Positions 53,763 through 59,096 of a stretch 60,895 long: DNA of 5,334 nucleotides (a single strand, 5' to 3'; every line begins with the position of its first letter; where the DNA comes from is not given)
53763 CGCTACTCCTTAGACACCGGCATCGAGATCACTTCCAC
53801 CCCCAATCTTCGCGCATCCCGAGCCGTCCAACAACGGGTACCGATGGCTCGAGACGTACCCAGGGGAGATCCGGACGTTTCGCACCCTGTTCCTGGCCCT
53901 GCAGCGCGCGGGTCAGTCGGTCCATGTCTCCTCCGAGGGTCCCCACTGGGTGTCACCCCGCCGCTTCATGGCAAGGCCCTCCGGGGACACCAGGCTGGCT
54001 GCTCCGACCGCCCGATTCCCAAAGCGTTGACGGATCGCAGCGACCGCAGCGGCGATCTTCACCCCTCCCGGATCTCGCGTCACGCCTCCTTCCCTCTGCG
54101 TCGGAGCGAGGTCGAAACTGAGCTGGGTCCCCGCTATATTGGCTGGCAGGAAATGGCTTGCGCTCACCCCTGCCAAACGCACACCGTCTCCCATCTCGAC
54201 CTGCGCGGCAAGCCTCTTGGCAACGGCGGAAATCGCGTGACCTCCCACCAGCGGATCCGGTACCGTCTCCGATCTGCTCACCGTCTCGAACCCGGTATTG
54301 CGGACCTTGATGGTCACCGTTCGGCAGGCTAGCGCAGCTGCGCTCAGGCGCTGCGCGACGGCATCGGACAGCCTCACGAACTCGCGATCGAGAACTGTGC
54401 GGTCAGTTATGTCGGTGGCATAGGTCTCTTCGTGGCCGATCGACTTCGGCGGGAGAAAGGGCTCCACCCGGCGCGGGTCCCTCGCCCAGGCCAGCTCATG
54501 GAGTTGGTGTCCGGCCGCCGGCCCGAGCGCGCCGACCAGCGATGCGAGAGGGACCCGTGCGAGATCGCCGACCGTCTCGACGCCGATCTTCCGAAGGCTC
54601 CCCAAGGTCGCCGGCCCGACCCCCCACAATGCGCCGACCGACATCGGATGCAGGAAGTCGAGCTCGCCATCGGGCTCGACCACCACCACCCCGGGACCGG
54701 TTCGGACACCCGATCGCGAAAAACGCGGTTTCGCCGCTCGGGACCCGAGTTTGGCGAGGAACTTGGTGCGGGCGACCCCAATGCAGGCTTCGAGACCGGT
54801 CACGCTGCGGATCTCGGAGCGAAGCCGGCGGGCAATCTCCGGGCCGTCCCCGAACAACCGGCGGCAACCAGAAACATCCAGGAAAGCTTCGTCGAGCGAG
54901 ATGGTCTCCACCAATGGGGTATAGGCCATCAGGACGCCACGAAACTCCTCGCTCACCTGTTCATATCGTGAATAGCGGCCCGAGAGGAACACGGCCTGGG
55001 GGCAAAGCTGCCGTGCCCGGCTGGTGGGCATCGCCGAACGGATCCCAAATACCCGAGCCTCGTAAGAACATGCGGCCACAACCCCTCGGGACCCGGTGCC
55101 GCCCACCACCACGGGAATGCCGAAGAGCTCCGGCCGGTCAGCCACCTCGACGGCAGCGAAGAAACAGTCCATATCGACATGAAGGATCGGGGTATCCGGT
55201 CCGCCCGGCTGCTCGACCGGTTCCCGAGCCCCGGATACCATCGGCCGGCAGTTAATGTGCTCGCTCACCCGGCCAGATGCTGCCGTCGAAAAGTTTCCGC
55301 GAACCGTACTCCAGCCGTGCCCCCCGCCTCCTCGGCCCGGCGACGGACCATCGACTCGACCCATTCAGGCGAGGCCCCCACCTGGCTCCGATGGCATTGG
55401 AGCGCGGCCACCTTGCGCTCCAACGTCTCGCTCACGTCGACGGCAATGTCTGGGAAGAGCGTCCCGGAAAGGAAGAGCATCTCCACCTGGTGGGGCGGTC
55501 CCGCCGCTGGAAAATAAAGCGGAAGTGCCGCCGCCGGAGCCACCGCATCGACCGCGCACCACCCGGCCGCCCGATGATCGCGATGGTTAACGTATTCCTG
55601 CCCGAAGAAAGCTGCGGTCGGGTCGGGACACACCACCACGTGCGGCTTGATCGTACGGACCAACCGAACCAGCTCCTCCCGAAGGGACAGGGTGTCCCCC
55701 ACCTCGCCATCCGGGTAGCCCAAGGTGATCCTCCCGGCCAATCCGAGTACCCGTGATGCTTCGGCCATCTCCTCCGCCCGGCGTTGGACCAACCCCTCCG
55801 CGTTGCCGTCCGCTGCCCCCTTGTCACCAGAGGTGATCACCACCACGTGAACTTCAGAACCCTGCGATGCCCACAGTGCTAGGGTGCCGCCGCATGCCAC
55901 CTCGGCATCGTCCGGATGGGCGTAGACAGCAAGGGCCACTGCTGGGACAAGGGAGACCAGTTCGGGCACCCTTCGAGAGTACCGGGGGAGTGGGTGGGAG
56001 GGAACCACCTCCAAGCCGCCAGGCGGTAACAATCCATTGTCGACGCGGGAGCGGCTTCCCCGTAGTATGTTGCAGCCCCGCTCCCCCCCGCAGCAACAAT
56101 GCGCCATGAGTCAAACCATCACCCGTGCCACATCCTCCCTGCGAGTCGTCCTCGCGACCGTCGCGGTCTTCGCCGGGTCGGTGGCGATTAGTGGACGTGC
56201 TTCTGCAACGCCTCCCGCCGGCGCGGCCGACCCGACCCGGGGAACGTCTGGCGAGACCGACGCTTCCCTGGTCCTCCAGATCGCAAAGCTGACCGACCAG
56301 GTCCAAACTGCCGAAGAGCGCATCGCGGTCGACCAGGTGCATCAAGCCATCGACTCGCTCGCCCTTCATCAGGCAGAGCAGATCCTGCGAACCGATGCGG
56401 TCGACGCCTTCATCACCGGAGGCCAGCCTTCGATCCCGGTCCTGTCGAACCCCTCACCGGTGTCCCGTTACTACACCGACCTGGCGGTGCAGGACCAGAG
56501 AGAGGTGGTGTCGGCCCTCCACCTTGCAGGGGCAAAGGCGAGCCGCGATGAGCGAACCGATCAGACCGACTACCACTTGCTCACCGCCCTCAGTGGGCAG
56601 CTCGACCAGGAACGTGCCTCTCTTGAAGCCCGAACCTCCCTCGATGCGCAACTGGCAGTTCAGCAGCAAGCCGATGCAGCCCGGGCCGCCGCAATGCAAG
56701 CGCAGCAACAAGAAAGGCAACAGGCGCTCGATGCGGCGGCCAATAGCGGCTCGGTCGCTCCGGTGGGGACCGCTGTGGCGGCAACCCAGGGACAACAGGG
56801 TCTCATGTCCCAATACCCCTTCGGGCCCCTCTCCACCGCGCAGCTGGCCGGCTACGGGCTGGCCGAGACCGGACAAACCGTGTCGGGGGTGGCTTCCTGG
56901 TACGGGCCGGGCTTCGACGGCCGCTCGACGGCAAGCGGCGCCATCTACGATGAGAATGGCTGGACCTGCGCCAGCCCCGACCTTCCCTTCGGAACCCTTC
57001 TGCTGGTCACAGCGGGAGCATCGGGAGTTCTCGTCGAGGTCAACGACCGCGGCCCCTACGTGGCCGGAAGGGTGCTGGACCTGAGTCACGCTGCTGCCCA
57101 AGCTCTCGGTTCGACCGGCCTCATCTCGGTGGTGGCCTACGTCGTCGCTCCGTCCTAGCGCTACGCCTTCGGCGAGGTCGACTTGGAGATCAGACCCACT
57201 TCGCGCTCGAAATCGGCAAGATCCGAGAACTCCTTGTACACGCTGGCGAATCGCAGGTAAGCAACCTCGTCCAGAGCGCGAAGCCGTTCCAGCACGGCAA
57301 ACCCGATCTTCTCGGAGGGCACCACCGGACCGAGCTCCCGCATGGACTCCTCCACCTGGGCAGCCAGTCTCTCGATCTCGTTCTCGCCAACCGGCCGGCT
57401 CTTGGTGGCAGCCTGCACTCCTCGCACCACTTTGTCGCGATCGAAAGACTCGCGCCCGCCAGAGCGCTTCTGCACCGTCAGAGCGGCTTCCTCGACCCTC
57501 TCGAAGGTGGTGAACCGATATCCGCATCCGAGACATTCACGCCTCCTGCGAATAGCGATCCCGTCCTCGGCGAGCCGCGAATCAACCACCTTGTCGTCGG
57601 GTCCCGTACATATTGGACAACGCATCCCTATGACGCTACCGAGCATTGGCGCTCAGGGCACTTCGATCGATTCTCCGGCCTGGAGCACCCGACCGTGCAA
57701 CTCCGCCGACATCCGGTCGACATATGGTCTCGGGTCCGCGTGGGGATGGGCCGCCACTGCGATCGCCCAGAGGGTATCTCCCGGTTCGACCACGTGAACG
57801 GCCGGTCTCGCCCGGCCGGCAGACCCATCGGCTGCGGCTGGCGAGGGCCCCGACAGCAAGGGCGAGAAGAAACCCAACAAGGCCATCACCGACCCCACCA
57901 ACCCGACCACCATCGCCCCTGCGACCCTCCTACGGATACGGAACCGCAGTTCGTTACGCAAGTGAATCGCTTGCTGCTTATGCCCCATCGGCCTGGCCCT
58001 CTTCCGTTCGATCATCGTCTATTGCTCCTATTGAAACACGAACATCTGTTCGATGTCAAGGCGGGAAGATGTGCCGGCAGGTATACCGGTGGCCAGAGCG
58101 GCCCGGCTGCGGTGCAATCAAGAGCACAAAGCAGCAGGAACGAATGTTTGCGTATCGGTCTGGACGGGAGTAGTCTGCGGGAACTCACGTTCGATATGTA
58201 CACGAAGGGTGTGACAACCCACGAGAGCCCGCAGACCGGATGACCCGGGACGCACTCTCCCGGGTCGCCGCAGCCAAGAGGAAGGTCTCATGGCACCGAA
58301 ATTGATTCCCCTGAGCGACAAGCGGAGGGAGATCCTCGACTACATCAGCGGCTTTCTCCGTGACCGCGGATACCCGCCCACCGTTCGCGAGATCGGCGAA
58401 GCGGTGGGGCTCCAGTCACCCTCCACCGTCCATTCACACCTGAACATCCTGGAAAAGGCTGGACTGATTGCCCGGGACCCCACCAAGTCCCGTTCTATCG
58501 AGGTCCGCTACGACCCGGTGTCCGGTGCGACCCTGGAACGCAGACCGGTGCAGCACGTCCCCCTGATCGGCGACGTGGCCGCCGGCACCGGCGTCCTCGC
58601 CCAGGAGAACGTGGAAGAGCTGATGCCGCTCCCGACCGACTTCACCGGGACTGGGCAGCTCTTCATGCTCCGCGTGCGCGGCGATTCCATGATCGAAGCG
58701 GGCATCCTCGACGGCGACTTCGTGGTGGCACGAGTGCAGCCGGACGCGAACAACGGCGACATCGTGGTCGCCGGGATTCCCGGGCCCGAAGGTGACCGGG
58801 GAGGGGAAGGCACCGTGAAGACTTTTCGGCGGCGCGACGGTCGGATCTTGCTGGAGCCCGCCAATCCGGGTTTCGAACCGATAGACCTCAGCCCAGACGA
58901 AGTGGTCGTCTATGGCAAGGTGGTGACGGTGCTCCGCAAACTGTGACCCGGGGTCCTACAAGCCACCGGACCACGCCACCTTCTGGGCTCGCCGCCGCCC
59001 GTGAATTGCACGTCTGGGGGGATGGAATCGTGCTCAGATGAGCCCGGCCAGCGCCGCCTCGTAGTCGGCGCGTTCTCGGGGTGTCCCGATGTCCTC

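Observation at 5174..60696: Very dense set of perfect short tandem duplications in core genes and on gene junctions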

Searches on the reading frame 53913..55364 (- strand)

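Call 34: search_protein_families(library=pfam, proteins=[window:53913-55364:-])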
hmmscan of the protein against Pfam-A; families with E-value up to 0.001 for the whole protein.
window:53913-55364:- (483 aa): 4 families
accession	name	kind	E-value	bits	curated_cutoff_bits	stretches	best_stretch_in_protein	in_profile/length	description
PF00817.25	IMS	-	5.4e-49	166.3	23.2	1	63-208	1-147/148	impB/mucB/samB family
PF11799.13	IMS_C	-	4.6e-23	82.2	20.7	1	306-415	1-107/109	impB/mucB/samB family C-terminal domain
PF21999.2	IMS_HHH_1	-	6.4e-06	27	27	1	246-291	3-48/53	DNA polymerase-iota, thumb domain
PF11798.14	IMS_HHH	-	0.00053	20.5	24.4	0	232-262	2-32/32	IMS family HHH motif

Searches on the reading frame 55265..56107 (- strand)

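Call 34: search_protein_families(library=pfam, proteins=[window:55265-56107:-])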
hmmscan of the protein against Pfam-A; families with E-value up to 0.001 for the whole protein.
window:55265-56107:- (280 aa): 1 family
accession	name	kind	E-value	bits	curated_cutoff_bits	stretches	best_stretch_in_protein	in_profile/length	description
PF02585.22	PIG-L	-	8e-29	101.2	28.2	1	59-188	1-128/129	GlcNAc-PI de-N-acetylase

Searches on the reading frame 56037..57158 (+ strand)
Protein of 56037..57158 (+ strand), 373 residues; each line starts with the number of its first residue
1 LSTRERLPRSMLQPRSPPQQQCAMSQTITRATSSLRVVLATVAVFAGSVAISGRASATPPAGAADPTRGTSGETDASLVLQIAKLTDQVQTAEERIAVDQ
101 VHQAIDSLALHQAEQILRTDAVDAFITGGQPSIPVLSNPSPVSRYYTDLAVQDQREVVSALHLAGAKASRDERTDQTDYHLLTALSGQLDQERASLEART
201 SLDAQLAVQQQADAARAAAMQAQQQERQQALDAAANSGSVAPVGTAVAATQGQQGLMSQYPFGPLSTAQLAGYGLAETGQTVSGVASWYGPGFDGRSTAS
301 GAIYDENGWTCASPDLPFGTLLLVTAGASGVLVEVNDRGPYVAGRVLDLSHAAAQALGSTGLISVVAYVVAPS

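Call 34: search_protein_families(library=pfam, proteins=[window:56037-57158:+])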
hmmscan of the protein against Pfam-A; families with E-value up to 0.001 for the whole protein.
window:56037-57158:+ (373 aa): 1 family
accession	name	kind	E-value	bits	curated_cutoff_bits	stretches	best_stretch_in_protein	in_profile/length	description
PF03330.24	DPBB_1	-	1.9e-17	63.7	28.8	1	282-360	2-74/83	Lytic transglycolase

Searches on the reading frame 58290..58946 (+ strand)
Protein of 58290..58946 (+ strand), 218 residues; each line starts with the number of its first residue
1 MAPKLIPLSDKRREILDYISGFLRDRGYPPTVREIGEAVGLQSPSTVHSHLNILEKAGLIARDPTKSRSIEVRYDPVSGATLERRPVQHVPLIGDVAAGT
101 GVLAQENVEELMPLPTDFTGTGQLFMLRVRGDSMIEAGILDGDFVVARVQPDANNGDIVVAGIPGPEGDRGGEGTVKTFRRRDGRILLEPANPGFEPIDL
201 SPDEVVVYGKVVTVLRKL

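Call 34: search_protein_families(library=pfam, proteins=[window:58290-58946:+])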
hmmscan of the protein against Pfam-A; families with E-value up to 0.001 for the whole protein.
window:58290-58946:+ (218 aa): 7 families
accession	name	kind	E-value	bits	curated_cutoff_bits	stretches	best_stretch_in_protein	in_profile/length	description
PF00717.28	Peptidase_S24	-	1.1e-26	93.2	23.3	1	91-212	1-116/116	Peptidase S24-like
PF01726.22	LexA_DNA_bind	-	2.9e-21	75.5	23.7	1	7-68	3-64/65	LexA DNA binding domain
PF01022.26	HTH_5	-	1.8e-05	25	22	1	11-60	3-45/47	Bacterial regulatory protein, arsR family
PF12840.13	HTH_20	-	3.8e-05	24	27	1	9-61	3-49/51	Helix-turn-helix domain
PF12802.13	MarR_2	-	4.4e-05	24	27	1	22-68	13-60/61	MarR family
PF13412.12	HTH_24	-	0.00016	21.7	21.9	1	31-60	19-47/48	Winged helix-turn-helix DNA-binding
PF25212.1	HVO_A0114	-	0.00061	20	27.6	0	8-76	20-83/84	HVO_A0114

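Call 64: find_encoding_contigs(protein=window:58290-58946:+, flank=10000, max_places=6)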
Protein window:58290-58946:+ (218 aa): 15 contigs read that carry it; 6 places shown.
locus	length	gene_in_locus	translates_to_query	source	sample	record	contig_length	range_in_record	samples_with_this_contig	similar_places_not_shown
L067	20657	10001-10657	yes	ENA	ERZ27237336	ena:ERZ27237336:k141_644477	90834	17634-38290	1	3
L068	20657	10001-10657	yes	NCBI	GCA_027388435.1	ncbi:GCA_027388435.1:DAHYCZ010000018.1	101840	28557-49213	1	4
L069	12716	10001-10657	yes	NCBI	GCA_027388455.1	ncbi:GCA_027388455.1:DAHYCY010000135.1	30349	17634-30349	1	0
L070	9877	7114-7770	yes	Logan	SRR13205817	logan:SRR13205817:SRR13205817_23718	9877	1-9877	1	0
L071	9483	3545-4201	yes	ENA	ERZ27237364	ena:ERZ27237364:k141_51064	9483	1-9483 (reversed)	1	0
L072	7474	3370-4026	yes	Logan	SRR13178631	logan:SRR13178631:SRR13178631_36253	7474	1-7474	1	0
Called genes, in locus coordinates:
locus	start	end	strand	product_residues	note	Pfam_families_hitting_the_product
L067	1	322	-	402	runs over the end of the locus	PF01795:Methyltransf_5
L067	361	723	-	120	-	PF02381:MraZ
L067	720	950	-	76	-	-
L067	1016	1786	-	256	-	PF21948:LplA-B_cat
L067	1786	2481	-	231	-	PF01844:HNH, PF14279:HNH_5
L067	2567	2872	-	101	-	-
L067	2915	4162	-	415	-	PF02771:Acyl-CoA_dh_N, PF02770:Acyl-CoA_dh_M, PF00441:Acyl-CoA_dh_1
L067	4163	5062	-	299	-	PF00480:ROK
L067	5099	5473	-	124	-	PF11239:DUF3040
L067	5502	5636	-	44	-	-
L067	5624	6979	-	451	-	PF00817:IMS, PF21999:IMS_HHH_1 (weak), PF11799:IMS_C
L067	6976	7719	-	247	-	PF02585:PIG-L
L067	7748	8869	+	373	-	PF03330:DPBB_1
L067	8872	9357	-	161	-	PF22811:Zn_ribbon_NrdR, PF03477:ATP-cone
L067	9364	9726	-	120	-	-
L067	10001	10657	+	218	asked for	PF01726:LexA_DNA_bind, PF01022:HTH_5 (faint), PF00717:Peptidase_S24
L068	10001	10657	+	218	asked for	PF01726:LexA_DNA_bind, PF01022:HTH_5 (faint), PF00717:Peptidase_S24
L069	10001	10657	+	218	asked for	PF01726:LexA_DNA_bind, PF01022:HTH_5 (faint), PF00717:Peptidase_S24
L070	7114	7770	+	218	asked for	PF01726:LexA_DNA_bind, PF01022:HTH_5 (faint), PF00717:Peptidase_S24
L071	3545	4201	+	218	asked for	PF01726:LexA_DNA_bind, PF01022:HTH_5 (faint), PF00717:Peptidase_S24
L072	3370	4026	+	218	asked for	PF01726:LexA_DNA_bind, PF01022:HTH_5 (faint), PF00717:Peptidase_S24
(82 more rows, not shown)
